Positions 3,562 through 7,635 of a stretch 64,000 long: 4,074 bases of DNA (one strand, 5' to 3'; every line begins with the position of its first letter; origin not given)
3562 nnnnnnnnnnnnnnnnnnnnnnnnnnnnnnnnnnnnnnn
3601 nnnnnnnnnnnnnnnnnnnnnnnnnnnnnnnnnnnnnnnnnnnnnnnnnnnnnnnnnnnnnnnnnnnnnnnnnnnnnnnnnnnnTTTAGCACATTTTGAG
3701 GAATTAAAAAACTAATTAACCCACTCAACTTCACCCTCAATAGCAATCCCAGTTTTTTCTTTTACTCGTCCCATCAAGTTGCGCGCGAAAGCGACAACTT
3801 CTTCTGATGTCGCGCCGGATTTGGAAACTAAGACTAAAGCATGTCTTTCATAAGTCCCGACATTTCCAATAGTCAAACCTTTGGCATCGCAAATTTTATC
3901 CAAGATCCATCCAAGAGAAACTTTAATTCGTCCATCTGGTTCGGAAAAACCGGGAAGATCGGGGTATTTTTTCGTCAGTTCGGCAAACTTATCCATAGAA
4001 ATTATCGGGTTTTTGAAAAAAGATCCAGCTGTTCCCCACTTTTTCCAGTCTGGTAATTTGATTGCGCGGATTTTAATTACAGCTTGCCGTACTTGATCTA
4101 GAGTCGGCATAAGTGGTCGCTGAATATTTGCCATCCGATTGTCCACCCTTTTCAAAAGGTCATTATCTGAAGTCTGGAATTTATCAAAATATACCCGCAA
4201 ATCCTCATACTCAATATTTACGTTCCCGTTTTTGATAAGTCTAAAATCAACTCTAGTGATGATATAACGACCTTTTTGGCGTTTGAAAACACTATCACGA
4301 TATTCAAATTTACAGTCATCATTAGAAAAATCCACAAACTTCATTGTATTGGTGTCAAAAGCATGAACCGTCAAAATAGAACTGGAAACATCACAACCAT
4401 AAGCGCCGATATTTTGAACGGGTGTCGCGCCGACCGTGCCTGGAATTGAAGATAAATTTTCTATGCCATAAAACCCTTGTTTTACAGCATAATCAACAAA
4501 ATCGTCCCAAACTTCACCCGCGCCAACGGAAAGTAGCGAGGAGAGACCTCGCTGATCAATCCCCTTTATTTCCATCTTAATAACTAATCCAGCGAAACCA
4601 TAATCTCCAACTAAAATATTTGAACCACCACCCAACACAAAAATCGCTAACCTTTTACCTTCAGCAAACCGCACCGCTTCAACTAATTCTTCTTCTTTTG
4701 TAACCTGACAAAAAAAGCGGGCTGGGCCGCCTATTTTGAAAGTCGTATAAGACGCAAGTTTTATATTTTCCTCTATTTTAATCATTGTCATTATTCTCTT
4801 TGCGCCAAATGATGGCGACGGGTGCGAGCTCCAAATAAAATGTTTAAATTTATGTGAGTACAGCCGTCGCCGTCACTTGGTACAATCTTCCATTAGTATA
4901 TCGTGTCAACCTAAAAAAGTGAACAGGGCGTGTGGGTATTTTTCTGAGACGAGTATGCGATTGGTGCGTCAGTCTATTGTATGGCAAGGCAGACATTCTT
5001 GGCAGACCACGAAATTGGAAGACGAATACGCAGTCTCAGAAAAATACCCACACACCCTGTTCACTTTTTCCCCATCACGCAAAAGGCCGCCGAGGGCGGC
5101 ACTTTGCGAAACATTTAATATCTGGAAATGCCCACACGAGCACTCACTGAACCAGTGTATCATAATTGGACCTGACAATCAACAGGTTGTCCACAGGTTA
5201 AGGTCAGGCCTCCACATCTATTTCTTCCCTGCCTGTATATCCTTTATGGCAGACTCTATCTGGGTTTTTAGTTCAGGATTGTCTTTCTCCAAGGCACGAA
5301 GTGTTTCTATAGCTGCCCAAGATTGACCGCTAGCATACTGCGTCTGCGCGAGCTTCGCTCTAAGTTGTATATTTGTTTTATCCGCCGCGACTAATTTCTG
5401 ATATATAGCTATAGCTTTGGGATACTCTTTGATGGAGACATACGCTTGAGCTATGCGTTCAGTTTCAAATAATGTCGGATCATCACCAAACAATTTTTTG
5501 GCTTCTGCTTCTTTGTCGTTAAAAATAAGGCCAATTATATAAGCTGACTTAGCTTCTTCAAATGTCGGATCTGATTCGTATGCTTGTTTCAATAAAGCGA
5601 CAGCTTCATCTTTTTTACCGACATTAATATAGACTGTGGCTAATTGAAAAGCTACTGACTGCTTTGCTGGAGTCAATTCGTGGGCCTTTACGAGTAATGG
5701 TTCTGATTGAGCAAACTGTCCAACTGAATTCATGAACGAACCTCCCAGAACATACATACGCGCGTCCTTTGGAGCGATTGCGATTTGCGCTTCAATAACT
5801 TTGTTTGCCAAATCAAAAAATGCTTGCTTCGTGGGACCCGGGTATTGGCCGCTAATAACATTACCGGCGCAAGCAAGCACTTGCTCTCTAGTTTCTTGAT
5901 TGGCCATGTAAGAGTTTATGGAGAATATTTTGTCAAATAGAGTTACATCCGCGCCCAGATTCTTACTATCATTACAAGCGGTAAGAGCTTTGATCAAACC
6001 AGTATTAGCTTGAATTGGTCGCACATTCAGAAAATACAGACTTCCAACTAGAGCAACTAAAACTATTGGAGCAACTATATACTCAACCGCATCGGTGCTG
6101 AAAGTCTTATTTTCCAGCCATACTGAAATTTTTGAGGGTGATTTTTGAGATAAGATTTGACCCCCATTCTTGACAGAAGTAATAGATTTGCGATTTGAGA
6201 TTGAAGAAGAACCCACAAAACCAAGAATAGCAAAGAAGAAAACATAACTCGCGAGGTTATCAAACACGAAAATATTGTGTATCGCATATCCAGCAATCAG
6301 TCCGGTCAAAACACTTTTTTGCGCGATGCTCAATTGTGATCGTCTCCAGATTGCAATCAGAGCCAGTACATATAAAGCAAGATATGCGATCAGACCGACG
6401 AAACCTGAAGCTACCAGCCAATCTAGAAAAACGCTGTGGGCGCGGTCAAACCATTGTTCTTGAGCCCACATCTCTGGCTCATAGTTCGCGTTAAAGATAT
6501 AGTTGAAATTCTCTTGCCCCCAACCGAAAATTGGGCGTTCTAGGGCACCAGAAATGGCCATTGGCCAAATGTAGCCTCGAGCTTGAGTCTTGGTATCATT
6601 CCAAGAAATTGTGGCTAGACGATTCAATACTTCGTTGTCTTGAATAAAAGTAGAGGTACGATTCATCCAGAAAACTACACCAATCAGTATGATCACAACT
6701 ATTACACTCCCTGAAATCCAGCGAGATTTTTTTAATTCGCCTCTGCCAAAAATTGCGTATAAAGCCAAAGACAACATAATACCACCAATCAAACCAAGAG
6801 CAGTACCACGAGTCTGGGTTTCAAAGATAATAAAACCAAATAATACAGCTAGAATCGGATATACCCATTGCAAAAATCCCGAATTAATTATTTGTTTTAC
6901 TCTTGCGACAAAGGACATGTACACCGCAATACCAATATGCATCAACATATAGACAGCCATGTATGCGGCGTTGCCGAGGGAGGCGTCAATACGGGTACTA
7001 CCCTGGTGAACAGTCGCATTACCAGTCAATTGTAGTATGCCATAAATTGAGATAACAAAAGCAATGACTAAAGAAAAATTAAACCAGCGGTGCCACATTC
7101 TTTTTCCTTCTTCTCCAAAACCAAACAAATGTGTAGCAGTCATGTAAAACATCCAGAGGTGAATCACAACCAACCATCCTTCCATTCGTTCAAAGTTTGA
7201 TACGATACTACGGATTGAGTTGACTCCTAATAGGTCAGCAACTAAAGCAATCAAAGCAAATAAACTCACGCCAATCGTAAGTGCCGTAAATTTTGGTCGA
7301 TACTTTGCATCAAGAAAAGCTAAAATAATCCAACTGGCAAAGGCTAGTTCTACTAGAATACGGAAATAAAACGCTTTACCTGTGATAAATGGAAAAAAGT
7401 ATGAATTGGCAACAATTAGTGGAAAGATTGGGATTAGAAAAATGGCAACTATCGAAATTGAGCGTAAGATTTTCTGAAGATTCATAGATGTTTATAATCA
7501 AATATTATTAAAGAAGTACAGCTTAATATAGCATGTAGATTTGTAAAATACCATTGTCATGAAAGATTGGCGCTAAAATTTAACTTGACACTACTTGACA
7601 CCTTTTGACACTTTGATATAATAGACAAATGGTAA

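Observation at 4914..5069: Near-perfect 37-bp inverted repeat with 82-nt spacer in a 426-nt GC-rich intergenic region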

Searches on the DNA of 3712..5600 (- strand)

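Call 4: search_rna_families(source=window, start=4400, end=5600, threshold=evalue, max_evalue=10, show_alignments=3)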
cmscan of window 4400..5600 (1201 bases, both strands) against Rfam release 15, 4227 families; matches with E-value up to 10: 7.
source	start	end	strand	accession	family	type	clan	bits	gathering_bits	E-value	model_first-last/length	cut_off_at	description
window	4918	5070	-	RF04196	MIR5638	Gene; miRNA;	-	31.6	500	2.2e-06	1-464/464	no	MIR5638 microRNA precursor family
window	4932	5053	+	RF03973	mir-5615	Gene; miRNA;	-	30.6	82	0.0009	1-61/61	no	mir-5615 microRNA precursor family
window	4786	4874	-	RF03080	RT-9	Gene; sRNA;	-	20.7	46.1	1.7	1-92/92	no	RT-9 RNA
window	4805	4883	+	RF01059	mir-598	Gene; miRNA;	-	18.5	69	1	1-80/80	no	mir-598 microRNA precursor family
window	4798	4886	+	RF04172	MIR8675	Gene; miRNA;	-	17.9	90.8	3.3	1-95/95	no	MIR8675 microRNA precursor family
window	4704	4755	-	RF02056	STnc390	Gene; sRNA;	-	17.8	50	0.87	1-60/60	no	Salmonella sRNA STnc390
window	5080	5103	-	RF02802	PyrR204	Gene; snRNA; snoRNA; HACA-box;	-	17.3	71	1.7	13-36/57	no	Pyrobaculum sRNA 204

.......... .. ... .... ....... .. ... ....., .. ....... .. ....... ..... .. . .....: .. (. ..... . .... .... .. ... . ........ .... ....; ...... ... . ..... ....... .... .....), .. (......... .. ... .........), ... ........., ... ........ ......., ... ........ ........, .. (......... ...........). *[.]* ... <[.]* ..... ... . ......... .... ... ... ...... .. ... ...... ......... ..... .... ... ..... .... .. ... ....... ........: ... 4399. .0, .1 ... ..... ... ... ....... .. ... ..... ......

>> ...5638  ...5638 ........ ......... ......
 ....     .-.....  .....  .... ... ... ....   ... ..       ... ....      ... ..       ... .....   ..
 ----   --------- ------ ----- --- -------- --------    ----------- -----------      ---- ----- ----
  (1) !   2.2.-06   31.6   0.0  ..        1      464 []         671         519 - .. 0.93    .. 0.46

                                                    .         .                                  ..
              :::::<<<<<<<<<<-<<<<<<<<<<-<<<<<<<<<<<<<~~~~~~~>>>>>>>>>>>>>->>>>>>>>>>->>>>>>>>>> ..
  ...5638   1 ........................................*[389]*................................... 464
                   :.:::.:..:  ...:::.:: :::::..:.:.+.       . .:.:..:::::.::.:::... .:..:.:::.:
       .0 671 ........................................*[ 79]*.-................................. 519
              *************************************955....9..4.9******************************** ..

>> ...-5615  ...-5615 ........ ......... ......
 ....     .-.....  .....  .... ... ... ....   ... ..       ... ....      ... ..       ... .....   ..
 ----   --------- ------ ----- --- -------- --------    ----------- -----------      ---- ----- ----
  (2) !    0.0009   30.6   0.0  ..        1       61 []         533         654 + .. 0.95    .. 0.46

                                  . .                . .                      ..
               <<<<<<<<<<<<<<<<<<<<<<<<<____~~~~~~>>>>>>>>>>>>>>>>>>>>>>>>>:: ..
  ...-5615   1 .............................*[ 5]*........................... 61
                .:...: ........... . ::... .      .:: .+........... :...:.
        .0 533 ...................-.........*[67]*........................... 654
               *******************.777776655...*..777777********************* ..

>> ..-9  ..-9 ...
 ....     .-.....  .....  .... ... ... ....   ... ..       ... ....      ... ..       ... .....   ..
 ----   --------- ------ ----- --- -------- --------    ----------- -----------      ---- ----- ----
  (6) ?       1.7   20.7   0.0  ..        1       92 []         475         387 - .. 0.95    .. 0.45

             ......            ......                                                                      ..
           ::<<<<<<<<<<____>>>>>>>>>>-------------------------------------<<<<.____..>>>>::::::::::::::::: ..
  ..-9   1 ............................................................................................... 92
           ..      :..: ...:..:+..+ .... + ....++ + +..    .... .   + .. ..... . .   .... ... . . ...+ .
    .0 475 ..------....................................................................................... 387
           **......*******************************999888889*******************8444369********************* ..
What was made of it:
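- On Any described RNA family (Rfam 15): The best matches are plant/animal miRNA hairpin models at 31 bits against thresholds of 82-500 (call 4).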

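Call 35: search_rna_families(sources=[L001, L002, L004, L006, L007, L008], threshold=gathering)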
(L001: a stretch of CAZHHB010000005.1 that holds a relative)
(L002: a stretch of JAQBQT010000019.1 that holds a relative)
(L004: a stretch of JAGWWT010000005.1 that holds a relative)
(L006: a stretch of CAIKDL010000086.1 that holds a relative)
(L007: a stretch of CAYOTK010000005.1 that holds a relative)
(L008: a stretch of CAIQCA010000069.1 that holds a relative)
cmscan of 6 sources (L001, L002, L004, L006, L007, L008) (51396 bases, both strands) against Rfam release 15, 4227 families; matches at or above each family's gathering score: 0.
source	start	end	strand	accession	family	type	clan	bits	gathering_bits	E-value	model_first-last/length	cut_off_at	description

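Call 87: search_dna_similar(query=window:4905-5078:+, collection=phages, mode=distant, max_evalue=1, max_rows=5)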
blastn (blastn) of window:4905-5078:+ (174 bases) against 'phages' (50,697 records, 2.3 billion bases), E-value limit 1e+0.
No match.

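Call 88: search_dna_similar(query=window:4905-5078:+, collection=plasmids, mode=distant, max_evalue=1, max_rows=5)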
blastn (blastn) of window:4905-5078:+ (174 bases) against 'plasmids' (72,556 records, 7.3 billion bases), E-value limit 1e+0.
No match.
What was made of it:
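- None by BLASTN of phages and plasmids (calls 87, 88).
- Tried and rejected: BLASTN against phages and plasmids also found nothing (calls 87, 88).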

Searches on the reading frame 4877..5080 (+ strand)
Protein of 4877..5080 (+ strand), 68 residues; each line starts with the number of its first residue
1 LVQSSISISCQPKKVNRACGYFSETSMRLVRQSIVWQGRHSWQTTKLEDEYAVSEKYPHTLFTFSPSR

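Call 80: search_protein_representatives(protein=window:4877-5080:+)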
Query: 68 residues. Proteins with E-value up to 0.001 (for the whole library): 2; up to 1e-10: 1; up to 1e-30: 0. The best 2 are listed.
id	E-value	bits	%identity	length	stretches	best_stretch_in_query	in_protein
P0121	5.9e-29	114.4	98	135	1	15-68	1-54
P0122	6.3e-04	35.5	29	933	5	16-43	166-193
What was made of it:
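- Checked: A no-index search with the T-spanning part of it (4877-5080, 68 aa) against 1.84 billion representatives gave the same result (call 80).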

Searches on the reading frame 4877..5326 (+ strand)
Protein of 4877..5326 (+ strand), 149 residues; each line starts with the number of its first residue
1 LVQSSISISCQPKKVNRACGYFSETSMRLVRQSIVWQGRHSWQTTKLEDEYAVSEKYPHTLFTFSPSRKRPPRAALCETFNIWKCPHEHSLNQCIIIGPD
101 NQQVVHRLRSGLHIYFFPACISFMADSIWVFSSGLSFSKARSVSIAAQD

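Call 8: search_protein_families(library=pfam, proteins=[window:4877-5326:+])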
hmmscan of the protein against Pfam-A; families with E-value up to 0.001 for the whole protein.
window:4877-5326:+ (149 aa): 0 families

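Call 34: find_homologous_proteins(query=window:4877-5326:+, max_evalue=1)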
Query window:4877-5326:+ (149 aa): 1 proteins with E <= 1 among 9 candidates.
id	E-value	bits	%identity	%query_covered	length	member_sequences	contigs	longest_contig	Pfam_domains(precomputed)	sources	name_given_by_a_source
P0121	2.8e-88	311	99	91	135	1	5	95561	-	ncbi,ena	-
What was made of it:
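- None through ORF-derived peptides (calls 34, 80).
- Tried and rejected: Only the same locus came back (calls 34, 80).
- Checked: Its only relative in 5.8 billion proteins is the same spurious call in a sister strain (call 34).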

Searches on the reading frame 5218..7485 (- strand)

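Call 8: search_protein_families(library=pfam, proteins=[window:5218-7485:-])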
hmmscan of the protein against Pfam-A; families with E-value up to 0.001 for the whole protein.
window:5218-7485:- (755 aa): 19 families
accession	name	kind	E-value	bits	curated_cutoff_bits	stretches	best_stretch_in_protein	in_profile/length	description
PF04932.20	Wzy_C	-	2.3e-24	86.3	31.7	1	212-369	2-149/149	O-Antigen ligase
PF14559.12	TPR_19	-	1.4e-13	51.4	25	2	687-738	6-57/68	Tetratricopeptide repeat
PF13428.12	TPR_14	-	1.4e-08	35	23.5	0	678-714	7-43/44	Tetratricopeptide repeat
PF13181.12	TPR_8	-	4e-07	30.1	25.7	0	613-641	5-33/34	Tetratricopeptide repeat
PF13429.12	TPR_15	-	4.6e-07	30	26.2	1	580-727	115-269/280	Tetratricopeptide repeat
PF07719.23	TPR_2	-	6.9e-07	29.4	27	0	612-641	4-33/34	Tetratricopeptide repeat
PF13424.12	TPR_12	-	6.5e-06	26.7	30.1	0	583-638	11-74/77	Tetratricopeptide repeat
PF13176.12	TPR_7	-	7.2e-06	26.1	27.9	0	614-642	4-32/36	Tetratricopeptide repeat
PF14561.12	TPR_20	-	9e-06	26.4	25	0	693-731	9-47/90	Tetratricopeptide repeat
PF13174.12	TPR_6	-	1.7e-05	25.6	26.3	0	677-700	5-28/33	Tetratricopeptide repeat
PF12895.13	ANAPC3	-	3.7e-05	24.4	27.2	0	687-736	4-52/82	Anaphase-promoting complex, cyclosome, subunit 3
PF03704.23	BTAD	-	0.0001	23.1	22.1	0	593-664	46-117/146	Bacterial transcriptional activator domain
PF13414.12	TPR_11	-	0.0001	22.4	26.8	0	680-720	2-42/42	TPR repeat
PF00515.34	TPR_1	-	0.0001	22.4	27.8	0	614-642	6-34/34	Tetratricopeptide repeat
PF25068.1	ARM_TT21_4th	-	0.00011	23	30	0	676-745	3-69/153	Tetratricopeptide repeat protein 21 forth ARM domain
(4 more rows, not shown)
